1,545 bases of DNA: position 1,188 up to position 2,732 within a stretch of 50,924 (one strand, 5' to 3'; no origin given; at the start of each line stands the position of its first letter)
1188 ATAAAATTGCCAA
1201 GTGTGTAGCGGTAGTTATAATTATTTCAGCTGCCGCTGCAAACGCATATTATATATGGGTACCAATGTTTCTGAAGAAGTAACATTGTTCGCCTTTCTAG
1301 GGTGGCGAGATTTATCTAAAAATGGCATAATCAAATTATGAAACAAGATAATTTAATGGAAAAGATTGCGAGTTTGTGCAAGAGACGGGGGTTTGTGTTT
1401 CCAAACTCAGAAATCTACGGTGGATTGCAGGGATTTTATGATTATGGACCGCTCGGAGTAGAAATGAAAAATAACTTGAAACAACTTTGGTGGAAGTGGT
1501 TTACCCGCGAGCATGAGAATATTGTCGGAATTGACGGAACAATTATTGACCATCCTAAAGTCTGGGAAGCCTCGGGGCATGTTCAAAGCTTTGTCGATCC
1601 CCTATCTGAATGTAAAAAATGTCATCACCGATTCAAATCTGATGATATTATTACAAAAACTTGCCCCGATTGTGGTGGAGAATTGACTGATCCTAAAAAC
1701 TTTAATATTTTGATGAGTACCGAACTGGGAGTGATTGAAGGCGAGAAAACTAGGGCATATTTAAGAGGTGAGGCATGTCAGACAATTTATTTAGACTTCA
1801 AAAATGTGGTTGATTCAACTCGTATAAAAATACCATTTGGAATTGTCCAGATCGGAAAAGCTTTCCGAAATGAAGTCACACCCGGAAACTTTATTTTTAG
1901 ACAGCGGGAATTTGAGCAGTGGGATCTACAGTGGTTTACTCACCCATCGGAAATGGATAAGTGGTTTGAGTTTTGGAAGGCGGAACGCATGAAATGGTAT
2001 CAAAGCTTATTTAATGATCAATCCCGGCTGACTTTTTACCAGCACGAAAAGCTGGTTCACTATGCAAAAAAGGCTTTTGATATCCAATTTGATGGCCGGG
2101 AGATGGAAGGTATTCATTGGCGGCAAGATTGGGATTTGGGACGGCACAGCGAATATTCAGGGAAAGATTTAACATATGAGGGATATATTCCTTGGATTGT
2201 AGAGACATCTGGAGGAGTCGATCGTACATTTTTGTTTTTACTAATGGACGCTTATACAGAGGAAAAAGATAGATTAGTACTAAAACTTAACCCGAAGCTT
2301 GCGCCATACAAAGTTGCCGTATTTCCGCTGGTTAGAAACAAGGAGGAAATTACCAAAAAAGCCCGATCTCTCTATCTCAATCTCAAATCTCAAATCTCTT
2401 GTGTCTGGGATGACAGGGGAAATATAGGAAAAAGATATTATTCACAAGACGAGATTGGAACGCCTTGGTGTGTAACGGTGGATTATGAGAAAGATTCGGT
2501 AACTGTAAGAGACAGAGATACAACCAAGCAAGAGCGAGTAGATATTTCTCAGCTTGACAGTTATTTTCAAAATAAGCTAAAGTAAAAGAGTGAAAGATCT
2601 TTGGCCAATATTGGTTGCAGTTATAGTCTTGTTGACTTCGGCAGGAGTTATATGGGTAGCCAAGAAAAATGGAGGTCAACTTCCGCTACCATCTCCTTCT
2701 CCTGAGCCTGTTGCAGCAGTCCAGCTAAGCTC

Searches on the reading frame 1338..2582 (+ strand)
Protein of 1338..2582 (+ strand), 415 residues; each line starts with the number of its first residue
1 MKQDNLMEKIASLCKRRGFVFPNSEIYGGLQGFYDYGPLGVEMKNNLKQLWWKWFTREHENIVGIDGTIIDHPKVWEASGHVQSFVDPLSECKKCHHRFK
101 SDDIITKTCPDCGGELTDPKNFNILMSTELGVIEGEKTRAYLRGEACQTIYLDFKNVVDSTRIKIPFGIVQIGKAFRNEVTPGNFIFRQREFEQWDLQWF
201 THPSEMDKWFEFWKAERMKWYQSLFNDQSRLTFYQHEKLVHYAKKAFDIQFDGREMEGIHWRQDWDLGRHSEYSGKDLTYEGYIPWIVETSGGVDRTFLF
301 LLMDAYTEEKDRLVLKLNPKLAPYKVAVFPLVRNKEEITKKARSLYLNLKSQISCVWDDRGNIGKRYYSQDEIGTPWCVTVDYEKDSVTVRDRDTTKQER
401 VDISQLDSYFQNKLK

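Call 10: find_related_loci(query=window:1338-2582:+, collection=genome_contigs, flank=2500)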
Query window:1338-2582:+ (415 aa) in genome_contigs; peptide patterns used: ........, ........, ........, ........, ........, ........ (x = any residue, [..] = any of these).
120 stretches matched a pattern; 104 encode a relative of the query (tblastn E <= 1e-3); the best 80 are kept; 80 distinct loci.
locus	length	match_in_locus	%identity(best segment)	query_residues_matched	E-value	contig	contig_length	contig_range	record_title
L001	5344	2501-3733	88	5-415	0e+0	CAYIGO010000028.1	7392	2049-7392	MAG TPA_asm: uncultured Gammaproteobacteria bacterium isolate ERP119705_co22_108 genome assembly, contig: NODE_7707_leng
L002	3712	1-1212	88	15-415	0e+0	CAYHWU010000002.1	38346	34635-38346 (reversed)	MAG TPA_asm: uncultured Gammaproteobacteria bacterium isolate ERP119705_co16_325 genome assembly, contig: NODE_816_lengt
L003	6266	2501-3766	79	5-415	0e+0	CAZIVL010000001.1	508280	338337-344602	MAG TPA_asm: uncultured Gammaproteobacteria bacterium isolate SRP342105_co1_60 genome assembly, contig: NODE_6_length_50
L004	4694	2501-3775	74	5-415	0e+0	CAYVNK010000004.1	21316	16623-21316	MAG TPA_asm: uncultured Gammaproteobacteria bacterium isolate binchicken_co387_100 genome assembly, contig: NODE_2376_le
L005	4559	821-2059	74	8-415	0e+0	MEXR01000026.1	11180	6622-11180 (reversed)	MAG: Candidatus Amesbacteria bacterium RIFOXYB1_FULL_44_23 rifoxyb1_full_scaffold_2903, whole genome shotgun sequence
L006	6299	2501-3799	73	1-415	0e+0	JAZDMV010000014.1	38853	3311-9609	MAG: bacterium isolate MEGAHIT-group-0.677 k141_15237876, whole genome shotgun sequence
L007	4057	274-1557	71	2-415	0e+0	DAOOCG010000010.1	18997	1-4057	MAG TPA_asm: Candidatus Paceibacterota bacterium isolate AMR_MDS_4024 NODE_2566_length_18997_cov_6.105902, whole genome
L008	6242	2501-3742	73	5-415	0e+0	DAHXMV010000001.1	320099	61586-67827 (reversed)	MAG TPA_asm: Candidatus Amesbacteria bacterium isolate clean1627 NODE_1_length_320099_cov_20.142678, whole genome shotgu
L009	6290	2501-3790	73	2-415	0e+0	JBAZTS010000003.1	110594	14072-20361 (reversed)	MAG: Candidatus Paceibacterota bacterium isolate SO_2017_GW1_209 NODE_1208_length_110594_cov_6.720387_OW334_2017, whole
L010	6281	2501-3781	72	1-414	0e+0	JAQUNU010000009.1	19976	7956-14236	MAG: Candidatus Portnoybacteria bacterium isolate STD1_185 NODE_6104_length_19976_cov_3.369238_Sandtown_D1, whole genome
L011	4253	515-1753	75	5-403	0e+0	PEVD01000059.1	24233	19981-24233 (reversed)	MAG: Candidatus Shapirobacteria bacterium CG03_land_8_20_14_0_80_40_19 CG03_land_8_20_14_0.80_scaffold_621_c, whole geno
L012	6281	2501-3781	72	1-415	0e+0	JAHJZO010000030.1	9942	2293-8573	MAG: Patescibacteria group bacterium isolate Undefined_mixed_planktonic.mb.121 Undefined_mixed_p.mb.121_k141_1017627, wh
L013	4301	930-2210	71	1-414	0e+0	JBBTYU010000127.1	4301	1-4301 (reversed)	MAG: Patescibacteria group bacterium isolate H32-bin107_1 H32_bin107_1_000000000127, whole genome shotgun sequence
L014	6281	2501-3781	72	1-414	0e+0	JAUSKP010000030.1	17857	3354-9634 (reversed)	MAG: bacterium isolate E14_metabat.bin.6 E14_k141_551682, whole genome shotgun sequence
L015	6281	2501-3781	71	3-415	0e+0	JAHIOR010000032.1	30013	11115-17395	MAG: Patescibacteria group bacterium isolate KR13_S3.mb.140 KR13_S3.mb.140_k141_254352, whole genome shotgun sequence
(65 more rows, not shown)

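Call 62: find_homologous_proteins(query=window:1338-2582:+, max_evalue=1e-100)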
Query window:1338-2582:+ (415 aa): 7959 proteins with E <= 1e-100 among 8000 candidates; the best 120 are listed.
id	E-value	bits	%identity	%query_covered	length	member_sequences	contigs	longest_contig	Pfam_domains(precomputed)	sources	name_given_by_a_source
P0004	3.4e-263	891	89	99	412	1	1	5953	PF03129.26,PF00587.31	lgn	-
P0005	2.8e-259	878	88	99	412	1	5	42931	PF03129.26,PF00587.31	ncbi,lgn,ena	-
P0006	1.5e-251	852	85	99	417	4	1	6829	PF03129.26,PF00587.31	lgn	-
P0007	2.0e-251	852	85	99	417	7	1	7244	PF03129.26,PF00587.31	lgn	-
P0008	1.5e-247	839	83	99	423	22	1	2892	PF03129.26,PF00587.31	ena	-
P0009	4.9e-247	838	84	99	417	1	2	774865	PF03129.26,PF00587.31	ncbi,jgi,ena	-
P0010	2.9e-240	815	81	97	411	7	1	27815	PF03129.26,PF00587.31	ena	-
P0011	1.1e-238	810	81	99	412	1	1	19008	PF03129.26,PF00587.31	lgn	-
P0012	1.4e-238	810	81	99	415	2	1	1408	PF03129.26,PF00587.31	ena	-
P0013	1.2e-235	800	78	99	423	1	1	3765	PF03129.26,PF00587.31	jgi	-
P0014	1.2e-235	800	79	99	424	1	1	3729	PF03129.26,PF00587.31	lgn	-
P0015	2.8e-235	799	79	99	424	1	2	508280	PF03129.26,PF00587.31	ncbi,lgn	-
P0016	1.0e-229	780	77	99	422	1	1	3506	PF03129.26,PF00587.31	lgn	-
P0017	1.2e-229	780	76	100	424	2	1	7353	PF03129.26,PF00587.31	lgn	-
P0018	5.8e-226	768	76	99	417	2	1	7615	PF03129.26,PF00587.31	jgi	jgi:glycyl-tRNA synthetase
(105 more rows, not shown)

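Call 63: find_encoding_contigs(protein=P0004, flank=1200, max_places=2)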
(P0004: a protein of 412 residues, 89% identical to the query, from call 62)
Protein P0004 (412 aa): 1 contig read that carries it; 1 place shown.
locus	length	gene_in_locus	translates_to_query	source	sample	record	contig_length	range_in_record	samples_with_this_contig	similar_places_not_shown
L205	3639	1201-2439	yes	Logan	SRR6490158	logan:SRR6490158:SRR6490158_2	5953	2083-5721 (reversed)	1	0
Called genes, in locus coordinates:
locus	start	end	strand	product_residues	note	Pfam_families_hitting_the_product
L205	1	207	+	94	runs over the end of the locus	-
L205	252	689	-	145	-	-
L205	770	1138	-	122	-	-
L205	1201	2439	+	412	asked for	PF00587:tRNA-synt_2b, PF03129:HGTP_anticodon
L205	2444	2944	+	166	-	-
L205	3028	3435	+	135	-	PF02381:MraZ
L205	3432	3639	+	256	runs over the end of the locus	PF01795:Methyltransf_5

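Call 64: find_encoding_contigs(protein=P0006, flank=1200, max_places=2)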
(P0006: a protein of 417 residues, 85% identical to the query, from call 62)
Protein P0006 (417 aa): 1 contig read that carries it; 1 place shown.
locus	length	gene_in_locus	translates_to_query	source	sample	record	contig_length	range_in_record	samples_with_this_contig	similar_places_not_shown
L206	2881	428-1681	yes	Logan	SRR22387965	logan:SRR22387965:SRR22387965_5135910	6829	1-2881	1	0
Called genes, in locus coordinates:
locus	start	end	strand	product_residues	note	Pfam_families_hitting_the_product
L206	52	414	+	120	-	-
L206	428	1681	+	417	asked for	PF00587:tRNA-synt_2b, PF03129:HGTP_anticodon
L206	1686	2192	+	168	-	-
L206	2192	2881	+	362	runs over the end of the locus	-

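Call 65: find_encoding_contigs(protein=P0008, flank=1200, max_places=3)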
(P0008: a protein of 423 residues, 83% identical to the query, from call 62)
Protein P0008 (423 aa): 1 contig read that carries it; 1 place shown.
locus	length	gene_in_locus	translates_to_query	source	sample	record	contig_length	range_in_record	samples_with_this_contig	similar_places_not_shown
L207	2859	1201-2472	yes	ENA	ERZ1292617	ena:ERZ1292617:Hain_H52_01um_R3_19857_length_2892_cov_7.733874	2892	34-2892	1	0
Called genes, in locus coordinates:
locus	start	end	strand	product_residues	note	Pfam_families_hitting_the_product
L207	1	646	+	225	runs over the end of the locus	?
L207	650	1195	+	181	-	PF11967:RecO_N, PF02565:RecO_C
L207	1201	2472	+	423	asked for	PF00587:tRNA-synt_2b, PF03129:HGTP_anticodon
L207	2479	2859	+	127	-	?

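Call 66: find_encoding_contigs(protein=P0009, flank=1200, max_places=2)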
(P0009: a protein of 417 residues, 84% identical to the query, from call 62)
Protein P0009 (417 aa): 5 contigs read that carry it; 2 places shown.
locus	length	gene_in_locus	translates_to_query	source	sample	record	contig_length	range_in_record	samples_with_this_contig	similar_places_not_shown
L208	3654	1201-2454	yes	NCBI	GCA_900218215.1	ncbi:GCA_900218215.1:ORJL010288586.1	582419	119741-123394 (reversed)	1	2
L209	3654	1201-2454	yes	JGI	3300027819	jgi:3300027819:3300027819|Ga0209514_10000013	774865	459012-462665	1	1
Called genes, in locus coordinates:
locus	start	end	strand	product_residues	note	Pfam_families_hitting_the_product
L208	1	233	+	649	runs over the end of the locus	PF13196:DUF4012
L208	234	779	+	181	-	PF11967:RecO_N, PF02565:RecO_C (weak)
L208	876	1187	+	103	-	-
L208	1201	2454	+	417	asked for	PF00587:tRNA-synt_2b, PF03129:HGTP_anticodon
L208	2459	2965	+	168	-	-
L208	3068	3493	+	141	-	PF02381:MraZ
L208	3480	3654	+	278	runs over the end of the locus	PF01795:Methyltransf_5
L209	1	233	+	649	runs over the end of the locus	PF13196:DUF4012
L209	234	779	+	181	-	PF11967:RecO_N, PF02565:RecO_C (weak)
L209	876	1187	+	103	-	-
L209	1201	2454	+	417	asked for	PF00587:tRNA-synt_2b, PF03129:HGTP_anticodon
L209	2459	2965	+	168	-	-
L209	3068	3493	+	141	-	PF02381:MraZ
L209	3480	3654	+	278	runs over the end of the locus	PF01795:Methyltransf_5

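Call 94: search_protein_families(library=pfam, proteins=[window:1338-2582:+], max_evalue=0.001)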
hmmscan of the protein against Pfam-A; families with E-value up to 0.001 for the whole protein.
window:1338-2582:+ (415 aa): 3 families
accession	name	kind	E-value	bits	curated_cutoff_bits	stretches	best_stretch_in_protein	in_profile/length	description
PF03129.25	HGTP_anticodon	-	6.2e-17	62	21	1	325-412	1-93/94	Anticodon binding domain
PF00587.30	tRNA-synt_2b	-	1.4e-10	42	29.3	1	136-297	7-171/179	tRNA synthetase class II core domain (G, H, P, S and T)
PF23455.1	DUF7129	-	4.7e-05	23.5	30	1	91-117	13-38/45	Domain of unknown function (DUF7129)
